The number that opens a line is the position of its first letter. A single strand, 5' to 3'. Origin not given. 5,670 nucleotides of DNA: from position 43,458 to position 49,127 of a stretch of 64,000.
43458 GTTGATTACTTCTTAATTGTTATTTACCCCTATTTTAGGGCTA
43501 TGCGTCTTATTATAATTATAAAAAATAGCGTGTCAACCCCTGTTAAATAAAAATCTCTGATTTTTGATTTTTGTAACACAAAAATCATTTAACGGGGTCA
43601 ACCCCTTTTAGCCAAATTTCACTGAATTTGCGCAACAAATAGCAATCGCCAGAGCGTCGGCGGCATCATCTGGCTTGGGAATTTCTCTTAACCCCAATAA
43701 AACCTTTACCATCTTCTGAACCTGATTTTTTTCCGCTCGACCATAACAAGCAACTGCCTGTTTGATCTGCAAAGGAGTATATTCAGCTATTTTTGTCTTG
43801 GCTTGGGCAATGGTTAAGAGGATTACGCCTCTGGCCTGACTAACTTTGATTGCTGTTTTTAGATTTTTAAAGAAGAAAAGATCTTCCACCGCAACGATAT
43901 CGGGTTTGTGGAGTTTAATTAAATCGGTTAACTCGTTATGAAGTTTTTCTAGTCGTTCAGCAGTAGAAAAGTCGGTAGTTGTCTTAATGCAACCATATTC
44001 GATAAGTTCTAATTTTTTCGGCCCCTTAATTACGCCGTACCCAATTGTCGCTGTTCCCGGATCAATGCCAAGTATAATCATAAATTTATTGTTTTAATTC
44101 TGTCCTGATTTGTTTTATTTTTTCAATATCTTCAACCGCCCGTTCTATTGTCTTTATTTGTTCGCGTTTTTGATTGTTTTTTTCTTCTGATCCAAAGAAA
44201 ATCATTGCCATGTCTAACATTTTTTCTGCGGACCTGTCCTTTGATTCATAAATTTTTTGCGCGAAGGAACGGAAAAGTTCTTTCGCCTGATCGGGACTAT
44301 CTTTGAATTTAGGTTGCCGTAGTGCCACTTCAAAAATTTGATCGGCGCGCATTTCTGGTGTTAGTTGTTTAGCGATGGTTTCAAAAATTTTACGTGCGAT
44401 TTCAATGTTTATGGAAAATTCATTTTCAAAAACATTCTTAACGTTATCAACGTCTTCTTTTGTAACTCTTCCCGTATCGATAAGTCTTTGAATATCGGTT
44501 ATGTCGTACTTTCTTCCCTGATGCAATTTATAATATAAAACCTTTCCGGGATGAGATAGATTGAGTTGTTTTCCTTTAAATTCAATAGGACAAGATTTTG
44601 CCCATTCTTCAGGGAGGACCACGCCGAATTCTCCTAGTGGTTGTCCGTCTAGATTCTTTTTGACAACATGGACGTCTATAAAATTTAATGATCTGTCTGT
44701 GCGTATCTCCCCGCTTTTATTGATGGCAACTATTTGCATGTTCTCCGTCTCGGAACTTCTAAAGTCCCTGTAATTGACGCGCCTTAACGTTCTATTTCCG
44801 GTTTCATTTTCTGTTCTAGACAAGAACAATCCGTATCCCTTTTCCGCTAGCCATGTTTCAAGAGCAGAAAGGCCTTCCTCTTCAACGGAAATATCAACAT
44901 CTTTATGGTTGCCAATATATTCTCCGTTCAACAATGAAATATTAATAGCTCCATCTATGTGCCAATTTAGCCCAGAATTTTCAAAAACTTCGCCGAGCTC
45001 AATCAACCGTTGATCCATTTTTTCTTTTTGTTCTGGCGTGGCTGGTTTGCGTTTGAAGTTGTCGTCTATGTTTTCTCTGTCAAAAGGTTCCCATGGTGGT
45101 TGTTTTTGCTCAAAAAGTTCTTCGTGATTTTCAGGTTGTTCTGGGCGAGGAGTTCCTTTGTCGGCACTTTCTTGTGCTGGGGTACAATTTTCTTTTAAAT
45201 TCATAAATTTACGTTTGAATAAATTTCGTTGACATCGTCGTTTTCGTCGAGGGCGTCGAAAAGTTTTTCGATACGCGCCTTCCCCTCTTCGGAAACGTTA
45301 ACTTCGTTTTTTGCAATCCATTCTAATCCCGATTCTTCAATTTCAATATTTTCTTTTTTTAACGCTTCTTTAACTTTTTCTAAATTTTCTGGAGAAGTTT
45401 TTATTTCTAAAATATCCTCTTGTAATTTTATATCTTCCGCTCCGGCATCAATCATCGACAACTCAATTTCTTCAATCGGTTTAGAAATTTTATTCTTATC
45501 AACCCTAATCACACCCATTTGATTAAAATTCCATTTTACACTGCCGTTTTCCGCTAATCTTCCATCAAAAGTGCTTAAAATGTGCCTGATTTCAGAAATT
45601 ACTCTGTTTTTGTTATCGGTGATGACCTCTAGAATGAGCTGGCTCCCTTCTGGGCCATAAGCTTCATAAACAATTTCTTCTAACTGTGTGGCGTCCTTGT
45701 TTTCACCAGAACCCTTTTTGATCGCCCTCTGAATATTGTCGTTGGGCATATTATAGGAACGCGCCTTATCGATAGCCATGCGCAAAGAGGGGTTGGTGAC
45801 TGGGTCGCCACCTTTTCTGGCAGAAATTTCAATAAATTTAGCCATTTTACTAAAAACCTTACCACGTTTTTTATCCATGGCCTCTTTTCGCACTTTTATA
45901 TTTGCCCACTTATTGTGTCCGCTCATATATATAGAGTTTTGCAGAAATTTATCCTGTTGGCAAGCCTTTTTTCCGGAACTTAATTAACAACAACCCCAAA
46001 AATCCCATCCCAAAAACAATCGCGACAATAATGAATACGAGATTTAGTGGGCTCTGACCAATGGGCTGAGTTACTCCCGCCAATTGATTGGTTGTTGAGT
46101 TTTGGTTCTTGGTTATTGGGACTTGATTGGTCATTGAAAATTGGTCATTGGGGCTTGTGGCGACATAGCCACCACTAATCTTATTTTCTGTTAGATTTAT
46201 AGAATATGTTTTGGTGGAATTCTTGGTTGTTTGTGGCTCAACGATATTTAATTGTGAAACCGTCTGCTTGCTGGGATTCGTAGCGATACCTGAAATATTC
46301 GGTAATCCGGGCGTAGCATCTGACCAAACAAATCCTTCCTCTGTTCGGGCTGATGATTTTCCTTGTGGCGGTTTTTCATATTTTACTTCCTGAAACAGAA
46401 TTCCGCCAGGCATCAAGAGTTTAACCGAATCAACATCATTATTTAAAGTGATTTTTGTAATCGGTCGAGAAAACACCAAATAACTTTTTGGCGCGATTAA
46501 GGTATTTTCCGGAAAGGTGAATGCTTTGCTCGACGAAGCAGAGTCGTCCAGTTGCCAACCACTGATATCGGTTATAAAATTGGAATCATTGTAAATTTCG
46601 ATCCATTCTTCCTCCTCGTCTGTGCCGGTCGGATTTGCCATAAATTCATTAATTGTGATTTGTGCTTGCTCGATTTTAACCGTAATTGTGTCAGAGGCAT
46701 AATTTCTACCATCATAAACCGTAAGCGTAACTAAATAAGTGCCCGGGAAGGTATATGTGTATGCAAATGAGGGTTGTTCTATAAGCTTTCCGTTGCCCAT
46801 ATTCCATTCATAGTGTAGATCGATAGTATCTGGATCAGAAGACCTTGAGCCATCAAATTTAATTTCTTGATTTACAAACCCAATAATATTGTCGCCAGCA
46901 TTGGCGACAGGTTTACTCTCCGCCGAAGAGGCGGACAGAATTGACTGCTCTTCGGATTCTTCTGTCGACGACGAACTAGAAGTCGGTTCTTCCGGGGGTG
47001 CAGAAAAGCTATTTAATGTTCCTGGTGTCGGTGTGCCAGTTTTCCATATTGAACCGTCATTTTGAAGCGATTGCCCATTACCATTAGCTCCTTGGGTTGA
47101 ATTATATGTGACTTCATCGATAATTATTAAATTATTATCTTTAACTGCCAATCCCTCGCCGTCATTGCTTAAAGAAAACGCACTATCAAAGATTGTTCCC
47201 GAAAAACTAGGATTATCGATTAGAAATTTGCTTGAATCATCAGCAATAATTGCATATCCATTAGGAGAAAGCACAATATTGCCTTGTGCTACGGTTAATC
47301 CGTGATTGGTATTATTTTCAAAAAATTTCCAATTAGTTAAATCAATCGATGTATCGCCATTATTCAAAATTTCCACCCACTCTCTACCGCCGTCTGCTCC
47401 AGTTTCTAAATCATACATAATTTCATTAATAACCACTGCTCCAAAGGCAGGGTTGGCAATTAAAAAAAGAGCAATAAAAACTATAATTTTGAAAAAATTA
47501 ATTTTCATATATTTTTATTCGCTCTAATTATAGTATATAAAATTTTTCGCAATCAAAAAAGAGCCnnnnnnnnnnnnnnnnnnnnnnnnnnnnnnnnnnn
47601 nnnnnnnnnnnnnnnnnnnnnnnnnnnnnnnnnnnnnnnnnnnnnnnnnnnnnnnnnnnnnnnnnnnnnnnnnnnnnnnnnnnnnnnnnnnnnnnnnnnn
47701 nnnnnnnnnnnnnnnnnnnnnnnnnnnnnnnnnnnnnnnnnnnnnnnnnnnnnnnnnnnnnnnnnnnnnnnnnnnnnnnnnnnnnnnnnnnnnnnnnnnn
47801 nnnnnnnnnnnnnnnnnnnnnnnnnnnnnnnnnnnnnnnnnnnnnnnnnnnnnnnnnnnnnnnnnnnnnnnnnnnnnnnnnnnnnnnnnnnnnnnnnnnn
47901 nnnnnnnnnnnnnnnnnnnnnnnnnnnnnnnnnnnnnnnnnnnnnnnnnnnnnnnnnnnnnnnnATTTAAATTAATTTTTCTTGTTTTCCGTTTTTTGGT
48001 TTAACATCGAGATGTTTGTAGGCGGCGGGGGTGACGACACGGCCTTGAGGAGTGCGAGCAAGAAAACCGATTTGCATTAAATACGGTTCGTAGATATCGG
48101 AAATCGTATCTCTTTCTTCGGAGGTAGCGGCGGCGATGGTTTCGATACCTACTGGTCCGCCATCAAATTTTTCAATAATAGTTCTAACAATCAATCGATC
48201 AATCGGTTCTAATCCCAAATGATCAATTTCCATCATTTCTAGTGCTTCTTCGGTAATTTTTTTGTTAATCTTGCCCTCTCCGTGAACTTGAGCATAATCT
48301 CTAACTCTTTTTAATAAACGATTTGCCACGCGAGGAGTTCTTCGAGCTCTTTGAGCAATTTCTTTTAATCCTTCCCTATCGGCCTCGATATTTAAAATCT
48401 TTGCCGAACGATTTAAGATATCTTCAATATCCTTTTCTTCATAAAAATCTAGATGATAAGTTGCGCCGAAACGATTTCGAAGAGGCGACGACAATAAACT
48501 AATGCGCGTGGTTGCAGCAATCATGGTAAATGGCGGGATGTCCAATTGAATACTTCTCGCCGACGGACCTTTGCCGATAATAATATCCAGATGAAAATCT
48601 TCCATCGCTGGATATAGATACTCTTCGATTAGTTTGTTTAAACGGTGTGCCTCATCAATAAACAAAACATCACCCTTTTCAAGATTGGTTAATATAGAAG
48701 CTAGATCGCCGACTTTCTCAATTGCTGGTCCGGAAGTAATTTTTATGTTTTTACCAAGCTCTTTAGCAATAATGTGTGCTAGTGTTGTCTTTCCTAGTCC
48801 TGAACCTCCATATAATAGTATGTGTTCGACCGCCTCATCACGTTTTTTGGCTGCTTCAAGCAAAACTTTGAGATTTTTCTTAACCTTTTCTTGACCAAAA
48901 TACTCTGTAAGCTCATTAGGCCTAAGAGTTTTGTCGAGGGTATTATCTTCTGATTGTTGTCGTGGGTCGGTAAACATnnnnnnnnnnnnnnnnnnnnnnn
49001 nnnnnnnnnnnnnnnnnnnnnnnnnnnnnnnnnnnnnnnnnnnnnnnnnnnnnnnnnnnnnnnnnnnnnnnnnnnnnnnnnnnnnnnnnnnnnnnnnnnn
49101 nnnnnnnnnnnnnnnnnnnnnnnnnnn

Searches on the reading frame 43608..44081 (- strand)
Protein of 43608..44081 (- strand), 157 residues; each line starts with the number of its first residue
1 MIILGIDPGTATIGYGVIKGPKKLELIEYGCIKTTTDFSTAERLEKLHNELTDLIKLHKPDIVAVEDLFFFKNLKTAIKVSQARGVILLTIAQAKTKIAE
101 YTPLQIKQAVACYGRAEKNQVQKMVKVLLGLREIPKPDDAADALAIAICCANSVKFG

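Call 30: search_protein_families(library=pfam, proteins=[window:43608-44081:-], max_evalue=0.001)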
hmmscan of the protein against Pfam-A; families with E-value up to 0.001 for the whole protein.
window:43608-44081:- (157 aa): 1 family
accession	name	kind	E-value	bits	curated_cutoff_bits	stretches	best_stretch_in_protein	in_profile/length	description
PF02075.23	RuvC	-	7.8e-52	175.6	22.2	1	3-149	1-147/148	Crossover junction endodeoxyribonuclease RuvC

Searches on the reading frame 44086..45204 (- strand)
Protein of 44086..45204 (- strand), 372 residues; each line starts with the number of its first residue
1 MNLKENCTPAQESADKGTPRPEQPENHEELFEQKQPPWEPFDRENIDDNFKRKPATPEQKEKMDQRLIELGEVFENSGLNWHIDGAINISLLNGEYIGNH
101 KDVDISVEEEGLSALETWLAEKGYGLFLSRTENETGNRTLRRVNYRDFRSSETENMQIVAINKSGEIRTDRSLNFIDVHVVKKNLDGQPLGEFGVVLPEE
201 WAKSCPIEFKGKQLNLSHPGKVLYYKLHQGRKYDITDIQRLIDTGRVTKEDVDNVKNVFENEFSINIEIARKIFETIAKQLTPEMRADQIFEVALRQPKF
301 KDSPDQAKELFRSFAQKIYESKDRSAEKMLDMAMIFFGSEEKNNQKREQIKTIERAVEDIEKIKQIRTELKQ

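Call 30: search_protein_families(library=pfam, proteins=[window:44086-45204:-], max_evalue=0.001)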
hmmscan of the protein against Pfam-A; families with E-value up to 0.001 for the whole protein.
window:44086-45204:- (372 aa): 1 family
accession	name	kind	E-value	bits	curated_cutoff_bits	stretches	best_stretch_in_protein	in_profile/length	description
PF10706.15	Aminoglyc_resit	-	1.3e-07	32.3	21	1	67-125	2-60/149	Aminoglycoside-2''-adenylyltransferase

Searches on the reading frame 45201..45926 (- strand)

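Call 30: search_protein_families(library=pfam, proteins=[window:45201-45926:-], max_evalue=0.001)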
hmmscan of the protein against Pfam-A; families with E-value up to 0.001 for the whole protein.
window:45201-45926:- (241 aa): 2 families
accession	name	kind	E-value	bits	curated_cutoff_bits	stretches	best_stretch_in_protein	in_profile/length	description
PF01709.26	Transcrip_reg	-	3.9e-51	173.4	27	1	82-239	1-160/160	TACO1/YebC second and third domain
PF20772.2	TACO1_YebC_N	-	5.8e-29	100.8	36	1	5-75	1-73/73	TACO1/YebC protein N-terminal domain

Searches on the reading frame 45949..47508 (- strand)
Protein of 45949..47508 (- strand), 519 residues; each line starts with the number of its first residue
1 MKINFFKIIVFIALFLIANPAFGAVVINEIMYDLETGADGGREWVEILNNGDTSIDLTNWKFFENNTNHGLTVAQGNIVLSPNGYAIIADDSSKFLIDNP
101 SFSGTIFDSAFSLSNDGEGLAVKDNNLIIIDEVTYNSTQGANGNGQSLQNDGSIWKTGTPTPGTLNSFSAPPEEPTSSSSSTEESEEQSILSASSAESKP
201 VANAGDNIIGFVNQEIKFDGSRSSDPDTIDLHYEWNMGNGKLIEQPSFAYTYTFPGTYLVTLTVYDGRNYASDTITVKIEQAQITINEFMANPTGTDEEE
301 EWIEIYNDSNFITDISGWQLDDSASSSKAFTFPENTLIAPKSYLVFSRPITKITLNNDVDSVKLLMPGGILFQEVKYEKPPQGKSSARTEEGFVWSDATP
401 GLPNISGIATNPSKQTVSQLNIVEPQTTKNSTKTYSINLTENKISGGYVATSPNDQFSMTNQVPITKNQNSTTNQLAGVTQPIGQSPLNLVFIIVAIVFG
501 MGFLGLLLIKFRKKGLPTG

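Call 30: search_protein_families(library=pfam, proteins=[window:45949-47508:-], max_evalue=0.001)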
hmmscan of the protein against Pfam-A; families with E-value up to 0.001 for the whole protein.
window:45949-47508:- (519 aa): 4 families
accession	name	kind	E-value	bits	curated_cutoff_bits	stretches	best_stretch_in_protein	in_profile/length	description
PF00932.25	LTD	-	2.1e-32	112.2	34.3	2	281-378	5-108/109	Lamin Tail Domain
PF18911.6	PKD_4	-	3.5e-16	59.5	27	1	198-279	2-83/85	PKD domain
PF00801.26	PKD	-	1.9e-11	44.3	23.5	1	213-278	14-79/80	PKD domain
PF22352.2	K319L-like_PKD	-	3.2e-05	24.3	27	1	213-278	11-83/84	K319L-like, PKD domain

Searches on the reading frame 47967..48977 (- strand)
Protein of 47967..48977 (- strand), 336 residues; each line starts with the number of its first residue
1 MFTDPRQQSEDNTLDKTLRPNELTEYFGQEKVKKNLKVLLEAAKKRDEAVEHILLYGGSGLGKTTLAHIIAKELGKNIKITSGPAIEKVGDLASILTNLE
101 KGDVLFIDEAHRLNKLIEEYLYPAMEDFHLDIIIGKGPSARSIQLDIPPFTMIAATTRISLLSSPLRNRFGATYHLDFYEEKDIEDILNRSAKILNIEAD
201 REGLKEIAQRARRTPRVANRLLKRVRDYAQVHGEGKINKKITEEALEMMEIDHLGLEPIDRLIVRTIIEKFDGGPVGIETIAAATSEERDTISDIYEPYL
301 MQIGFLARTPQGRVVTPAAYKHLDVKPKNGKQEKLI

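Call 30: search_protein_families(library=pfam, proteins=[window:47967-48977:-], max_evalue=0.001)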
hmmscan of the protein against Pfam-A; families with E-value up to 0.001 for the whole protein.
window:47967-48977:- (336 aa): 10 families
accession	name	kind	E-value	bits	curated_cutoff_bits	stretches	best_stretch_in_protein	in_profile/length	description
PF05496.18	RuvB_N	-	9.4e-75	250.2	27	1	18-176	1-159/159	Holliday junction DNA helicase RuvB P-loop domain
PF17864.7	AAA_lid_4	-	2.1e-29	101.5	27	1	179-252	1-74/74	RuvB AAA lid domain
PF05491.19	RuvB_C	-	1.2e-22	80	24.7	1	254-323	2-71/72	RuvB C-terminal winged helix domain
PF00004.35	AAA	-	3.3e-18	66.8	21.2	1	53-175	1-128/131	ATPase family associated with various cellular activities (AAA)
PF06068.19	TIP49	-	7.4e-08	32.4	23.8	1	17-81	16-81/347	TIP49 P-loop domain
PF07728.20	AAA_5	-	2.8e-06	27.8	22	1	52-170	1-139/139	AAA domain (dynein-related subfamily)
PF13191.12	AAA_16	-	3.1e-05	25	32.6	1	27-81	3-56/167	AAA ATPase domain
PF02367.23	TsaE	-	0.00014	22.3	26.6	0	43-82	14-53/128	Threonylcarbamoyl adenosine biosynthesis protein TsaE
PF05673.19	DUF815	-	0.0003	20.5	23.8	0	20-108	24-114/249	Protein of unknown function (DUF815)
PF00910.28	RNA_helicase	-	0.00058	20.8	21.5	1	53-115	1-63/105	RNA helicase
